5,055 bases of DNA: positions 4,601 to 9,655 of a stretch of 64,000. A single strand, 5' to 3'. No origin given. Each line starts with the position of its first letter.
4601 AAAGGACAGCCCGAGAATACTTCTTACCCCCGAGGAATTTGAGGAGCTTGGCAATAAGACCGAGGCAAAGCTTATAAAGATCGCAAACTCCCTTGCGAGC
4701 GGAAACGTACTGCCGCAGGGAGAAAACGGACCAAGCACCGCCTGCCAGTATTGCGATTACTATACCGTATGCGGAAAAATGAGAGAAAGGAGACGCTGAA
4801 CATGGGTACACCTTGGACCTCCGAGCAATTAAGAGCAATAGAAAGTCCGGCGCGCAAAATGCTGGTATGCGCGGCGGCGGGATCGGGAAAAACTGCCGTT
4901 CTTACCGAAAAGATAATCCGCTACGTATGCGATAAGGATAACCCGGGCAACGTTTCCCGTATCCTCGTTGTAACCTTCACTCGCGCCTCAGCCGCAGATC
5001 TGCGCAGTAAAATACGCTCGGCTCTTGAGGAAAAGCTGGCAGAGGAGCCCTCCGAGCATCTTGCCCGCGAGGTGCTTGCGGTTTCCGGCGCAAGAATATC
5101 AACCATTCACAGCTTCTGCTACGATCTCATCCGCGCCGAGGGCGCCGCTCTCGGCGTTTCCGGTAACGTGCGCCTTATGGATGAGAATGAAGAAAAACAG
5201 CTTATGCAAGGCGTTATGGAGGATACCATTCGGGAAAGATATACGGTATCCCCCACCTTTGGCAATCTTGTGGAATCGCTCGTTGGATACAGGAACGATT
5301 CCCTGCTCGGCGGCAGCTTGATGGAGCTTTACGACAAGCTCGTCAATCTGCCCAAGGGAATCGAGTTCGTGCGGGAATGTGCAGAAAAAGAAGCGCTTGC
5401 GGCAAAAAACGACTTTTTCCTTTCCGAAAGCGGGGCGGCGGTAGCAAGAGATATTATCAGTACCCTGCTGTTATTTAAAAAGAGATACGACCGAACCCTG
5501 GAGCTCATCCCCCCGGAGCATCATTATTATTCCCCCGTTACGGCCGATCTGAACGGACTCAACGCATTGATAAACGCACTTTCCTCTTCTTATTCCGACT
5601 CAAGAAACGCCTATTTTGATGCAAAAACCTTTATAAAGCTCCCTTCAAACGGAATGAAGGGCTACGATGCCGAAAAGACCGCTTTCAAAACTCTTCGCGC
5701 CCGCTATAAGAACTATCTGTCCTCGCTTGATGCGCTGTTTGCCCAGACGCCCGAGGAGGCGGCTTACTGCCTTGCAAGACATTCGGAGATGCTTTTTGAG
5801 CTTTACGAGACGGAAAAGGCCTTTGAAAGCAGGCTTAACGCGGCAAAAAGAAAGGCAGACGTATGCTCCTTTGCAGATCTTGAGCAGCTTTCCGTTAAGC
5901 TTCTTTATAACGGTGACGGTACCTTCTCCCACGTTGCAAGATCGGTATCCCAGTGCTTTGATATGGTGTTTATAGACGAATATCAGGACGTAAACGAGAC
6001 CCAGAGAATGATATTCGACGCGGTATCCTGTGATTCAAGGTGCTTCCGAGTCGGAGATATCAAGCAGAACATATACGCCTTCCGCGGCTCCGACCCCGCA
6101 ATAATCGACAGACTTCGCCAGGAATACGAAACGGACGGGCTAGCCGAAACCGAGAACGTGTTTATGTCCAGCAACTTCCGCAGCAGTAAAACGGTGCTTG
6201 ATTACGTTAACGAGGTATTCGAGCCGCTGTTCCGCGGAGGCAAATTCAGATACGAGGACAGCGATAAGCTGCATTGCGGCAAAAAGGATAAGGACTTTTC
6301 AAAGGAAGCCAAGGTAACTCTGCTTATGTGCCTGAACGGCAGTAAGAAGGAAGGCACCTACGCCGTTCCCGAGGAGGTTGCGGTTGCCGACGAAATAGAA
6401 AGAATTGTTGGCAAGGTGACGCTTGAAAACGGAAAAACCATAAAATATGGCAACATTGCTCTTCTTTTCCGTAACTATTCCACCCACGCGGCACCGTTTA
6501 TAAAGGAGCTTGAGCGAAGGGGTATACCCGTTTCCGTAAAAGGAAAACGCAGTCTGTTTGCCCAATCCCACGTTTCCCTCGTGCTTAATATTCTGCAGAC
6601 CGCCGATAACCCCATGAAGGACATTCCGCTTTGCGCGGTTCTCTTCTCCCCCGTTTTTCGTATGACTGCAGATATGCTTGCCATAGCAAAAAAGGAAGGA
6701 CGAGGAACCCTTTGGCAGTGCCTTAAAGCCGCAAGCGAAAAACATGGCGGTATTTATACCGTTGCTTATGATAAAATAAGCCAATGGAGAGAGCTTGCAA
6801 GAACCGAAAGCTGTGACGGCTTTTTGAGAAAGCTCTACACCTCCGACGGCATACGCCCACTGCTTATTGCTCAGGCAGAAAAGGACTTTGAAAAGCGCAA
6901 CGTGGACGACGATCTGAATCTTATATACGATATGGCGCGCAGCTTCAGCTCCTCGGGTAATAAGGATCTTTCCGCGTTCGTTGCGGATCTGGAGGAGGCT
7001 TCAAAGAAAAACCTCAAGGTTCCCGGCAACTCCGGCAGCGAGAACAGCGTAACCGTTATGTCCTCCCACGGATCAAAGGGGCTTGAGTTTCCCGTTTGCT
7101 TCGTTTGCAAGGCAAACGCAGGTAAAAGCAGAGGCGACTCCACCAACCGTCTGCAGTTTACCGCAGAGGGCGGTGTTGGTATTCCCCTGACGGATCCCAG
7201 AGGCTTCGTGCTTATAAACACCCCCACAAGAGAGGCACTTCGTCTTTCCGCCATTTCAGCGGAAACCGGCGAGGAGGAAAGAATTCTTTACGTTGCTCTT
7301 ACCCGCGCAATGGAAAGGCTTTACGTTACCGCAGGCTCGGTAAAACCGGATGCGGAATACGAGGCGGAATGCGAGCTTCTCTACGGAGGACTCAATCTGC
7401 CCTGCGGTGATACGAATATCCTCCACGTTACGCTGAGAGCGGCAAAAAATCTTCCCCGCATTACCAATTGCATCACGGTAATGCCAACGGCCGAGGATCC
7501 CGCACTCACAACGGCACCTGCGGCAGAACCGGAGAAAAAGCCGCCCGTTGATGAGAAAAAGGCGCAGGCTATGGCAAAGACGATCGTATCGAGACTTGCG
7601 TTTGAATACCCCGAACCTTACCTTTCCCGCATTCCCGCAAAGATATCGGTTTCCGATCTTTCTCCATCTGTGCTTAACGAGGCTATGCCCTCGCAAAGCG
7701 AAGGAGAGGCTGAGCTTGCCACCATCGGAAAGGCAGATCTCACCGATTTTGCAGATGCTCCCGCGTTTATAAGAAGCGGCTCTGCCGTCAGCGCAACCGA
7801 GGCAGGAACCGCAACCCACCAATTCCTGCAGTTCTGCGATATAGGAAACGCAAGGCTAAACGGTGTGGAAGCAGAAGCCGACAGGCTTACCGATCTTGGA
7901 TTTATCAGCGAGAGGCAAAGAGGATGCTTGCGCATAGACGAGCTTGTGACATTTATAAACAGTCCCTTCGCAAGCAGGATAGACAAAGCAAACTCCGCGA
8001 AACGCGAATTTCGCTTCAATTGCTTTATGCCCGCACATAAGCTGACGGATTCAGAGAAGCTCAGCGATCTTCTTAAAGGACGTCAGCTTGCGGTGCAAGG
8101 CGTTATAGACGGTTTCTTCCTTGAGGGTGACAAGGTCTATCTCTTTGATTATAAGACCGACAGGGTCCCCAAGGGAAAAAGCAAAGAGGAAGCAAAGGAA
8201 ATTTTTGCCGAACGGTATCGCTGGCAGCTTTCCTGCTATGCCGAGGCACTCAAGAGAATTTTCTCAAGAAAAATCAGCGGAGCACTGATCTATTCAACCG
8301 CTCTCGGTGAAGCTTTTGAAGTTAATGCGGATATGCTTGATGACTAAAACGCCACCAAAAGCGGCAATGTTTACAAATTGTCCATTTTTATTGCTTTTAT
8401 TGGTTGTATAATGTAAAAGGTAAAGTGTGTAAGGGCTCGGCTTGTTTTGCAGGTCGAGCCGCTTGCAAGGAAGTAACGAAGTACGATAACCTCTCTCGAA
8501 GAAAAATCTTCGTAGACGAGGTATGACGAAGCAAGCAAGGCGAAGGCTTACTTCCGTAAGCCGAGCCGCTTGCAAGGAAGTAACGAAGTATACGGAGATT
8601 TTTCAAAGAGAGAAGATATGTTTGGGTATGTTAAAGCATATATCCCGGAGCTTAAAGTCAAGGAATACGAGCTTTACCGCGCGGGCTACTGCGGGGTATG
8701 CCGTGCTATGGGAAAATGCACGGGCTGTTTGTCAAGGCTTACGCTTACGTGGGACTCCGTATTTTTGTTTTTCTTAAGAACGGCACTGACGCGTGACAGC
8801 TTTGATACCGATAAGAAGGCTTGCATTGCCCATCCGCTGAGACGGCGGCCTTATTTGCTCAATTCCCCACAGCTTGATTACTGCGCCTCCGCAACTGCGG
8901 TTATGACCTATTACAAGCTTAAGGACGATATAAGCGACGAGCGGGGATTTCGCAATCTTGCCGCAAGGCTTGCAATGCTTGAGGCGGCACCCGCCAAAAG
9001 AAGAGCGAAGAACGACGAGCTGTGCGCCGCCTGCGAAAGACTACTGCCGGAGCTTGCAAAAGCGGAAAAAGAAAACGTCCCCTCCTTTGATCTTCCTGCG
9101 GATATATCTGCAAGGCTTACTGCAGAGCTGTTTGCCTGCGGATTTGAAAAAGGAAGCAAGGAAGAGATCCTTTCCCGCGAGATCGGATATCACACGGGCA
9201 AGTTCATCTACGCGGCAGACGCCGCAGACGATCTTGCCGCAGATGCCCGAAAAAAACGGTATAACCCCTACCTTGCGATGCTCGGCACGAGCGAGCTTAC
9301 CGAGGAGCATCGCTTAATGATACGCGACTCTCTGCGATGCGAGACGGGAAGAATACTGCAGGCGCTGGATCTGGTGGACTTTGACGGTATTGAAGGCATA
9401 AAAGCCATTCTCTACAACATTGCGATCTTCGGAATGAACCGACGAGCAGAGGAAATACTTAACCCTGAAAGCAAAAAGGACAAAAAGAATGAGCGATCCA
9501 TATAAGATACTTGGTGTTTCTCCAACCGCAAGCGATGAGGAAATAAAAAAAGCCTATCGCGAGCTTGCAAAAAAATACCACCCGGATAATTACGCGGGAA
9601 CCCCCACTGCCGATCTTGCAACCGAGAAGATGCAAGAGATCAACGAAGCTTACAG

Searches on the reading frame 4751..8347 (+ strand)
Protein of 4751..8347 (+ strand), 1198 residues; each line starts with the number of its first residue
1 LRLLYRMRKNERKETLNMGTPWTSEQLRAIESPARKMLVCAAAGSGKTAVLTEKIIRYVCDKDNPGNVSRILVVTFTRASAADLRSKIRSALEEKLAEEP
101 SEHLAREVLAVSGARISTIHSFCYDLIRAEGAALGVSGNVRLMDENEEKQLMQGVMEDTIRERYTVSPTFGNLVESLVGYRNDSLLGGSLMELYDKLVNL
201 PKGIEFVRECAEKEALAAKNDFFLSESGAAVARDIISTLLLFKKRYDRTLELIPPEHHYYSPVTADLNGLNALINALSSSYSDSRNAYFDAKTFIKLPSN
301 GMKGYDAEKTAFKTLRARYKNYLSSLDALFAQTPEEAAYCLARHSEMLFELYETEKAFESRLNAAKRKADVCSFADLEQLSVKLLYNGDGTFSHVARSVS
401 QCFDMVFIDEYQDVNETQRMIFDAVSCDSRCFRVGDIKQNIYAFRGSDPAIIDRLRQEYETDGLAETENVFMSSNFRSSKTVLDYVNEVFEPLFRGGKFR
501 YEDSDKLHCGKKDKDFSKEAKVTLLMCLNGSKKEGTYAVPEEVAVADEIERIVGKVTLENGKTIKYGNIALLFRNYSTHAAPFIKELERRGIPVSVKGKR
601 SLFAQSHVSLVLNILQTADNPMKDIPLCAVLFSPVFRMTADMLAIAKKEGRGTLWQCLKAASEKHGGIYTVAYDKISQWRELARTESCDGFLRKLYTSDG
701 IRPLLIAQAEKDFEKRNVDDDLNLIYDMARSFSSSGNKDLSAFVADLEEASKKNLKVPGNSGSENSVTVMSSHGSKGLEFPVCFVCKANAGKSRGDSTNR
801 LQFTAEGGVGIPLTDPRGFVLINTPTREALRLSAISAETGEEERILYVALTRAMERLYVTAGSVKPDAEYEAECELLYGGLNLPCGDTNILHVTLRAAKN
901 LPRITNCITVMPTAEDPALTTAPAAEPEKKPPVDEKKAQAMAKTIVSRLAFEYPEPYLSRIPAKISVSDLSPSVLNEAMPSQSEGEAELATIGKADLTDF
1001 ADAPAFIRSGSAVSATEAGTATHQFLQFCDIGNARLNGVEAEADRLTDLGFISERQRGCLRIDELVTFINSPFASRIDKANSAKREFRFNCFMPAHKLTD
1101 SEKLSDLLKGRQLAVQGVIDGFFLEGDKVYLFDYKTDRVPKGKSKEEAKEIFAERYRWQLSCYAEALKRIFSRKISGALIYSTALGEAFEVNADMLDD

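Call 62: search_protein_families(library=pfam, proteins=[window:4751-8347:+], max_evalue=0.0001)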
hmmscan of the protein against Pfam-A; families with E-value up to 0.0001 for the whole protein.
window:4751-8347:+ (1198 aa): 4 families
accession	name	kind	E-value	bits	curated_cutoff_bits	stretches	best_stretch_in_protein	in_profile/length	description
PF00580.27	UvrD-helicase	-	4.4e-47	161.5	23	1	22-459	1-270/271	UvrD/REP helicase N-terminal domain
PF13361.12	UvrD_C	-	8.1e-25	88.4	25.6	2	660-861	204-347/350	UvrD-like helicase C-terminal domain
PF13245.12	AAA_19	-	4.2e-14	53.3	25.1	1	27-445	2-134/134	AAA domain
PF13538.12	UvrD_C_2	-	2.8e-07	30.7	27.4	0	841-859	33-51/52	UvrD-like helicase C-terminal domain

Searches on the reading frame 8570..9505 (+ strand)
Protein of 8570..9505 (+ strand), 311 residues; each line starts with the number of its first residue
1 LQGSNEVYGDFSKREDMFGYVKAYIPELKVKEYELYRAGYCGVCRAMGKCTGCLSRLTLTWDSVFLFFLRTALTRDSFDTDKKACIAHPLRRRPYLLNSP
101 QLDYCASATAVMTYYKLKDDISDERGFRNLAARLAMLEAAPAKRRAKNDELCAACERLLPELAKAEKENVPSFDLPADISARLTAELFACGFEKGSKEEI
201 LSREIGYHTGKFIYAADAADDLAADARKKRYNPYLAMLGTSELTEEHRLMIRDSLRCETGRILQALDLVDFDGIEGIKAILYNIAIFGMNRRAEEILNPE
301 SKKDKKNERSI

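Call 62: search_protein_families(library=pfam, proteins=[window:8570-9505:+], max_evalue=0.0001)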
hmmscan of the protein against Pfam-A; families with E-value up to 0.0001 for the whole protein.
window:8570-9505:+ (311 aa): 1 family
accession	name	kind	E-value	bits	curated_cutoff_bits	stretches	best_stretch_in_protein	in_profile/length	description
PF18937.5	DUF5685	-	1.1e-64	218.9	26.7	1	17-294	1-271/272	Family of unknown function (DUF5685)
